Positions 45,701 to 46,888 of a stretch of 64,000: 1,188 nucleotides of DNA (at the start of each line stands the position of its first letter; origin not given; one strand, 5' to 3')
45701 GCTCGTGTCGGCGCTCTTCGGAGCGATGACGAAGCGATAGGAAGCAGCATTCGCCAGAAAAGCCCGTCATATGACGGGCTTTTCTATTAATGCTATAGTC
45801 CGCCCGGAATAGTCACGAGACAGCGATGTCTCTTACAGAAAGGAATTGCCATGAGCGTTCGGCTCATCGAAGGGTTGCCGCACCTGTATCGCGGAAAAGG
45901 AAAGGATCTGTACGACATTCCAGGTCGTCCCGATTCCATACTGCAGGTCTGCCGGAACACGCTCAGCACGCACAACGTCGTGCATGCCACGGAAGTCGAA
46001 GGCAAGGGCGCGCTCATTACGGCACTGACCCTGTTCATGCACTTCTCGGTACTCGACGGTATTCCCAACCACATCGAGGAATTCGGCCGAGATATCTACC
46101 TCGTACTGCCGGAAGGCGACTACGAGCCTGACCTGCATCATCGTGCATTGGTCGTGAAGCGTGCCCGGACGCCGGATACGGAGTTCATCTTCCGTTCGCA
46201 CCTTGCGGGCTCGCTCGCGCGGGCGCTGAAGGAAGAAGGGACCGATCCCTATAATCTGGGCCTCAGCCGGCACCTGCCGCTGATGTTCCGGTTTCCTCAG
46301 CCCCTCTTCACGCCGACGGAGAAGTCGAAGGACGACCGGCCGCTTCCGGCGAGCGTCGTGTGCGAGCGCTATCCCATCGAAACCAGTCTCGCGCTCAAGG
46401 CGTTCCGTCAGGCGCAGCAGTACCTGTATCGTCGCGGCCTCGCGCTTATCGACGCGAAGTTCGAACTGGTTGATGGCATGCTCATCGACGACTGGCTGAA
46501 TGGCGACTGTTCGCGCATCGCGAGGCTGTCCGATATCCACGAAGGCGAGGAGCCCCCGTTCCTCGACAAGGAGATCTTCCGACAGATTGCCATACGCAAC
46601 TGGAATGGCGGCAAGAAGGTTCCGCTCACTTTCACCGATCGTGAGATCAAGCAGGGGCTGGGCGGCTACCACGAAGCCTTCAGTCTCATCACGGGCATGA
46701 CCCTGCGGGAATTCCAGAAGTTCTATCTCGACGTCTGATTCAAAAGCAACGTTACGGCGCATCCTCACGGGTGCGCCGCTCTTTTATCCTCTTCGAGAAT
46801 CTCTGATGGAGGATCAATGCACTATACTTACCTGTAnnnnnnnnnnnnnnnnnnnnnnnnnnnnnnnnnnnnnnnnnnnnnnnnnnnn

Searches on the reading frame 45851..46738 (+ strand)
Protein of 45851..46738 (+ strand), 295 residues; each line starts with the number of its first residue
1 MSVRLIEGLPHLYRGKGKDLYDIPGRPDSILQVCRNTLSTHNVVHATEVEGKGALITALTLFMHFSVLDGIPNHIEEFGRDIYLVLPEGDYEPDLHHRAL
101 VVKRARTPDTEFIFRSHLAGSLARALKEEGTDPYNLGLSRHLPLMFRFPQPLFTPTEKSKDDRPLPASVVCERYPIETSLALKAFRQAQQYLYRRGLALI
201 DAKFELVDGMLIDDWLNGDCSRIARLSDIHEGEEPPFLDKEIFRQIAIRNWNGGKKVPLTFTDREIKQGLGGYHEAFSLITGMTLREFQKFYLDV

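Call 38: search_protein_families(library=pfam, proteins=[window:45851-46738:+], max_evalue=0.00001)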
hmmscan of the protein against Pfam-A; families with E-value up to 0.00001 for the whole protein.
window:45851-46738:+ (295 aa): 1 family
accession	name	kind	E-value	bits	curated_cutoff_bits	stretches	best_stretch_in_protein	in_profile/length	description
PF01259.24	SAICAR_synt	-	2.2e-27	96.8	20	1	11-252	1-224/233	SAICAR synthetase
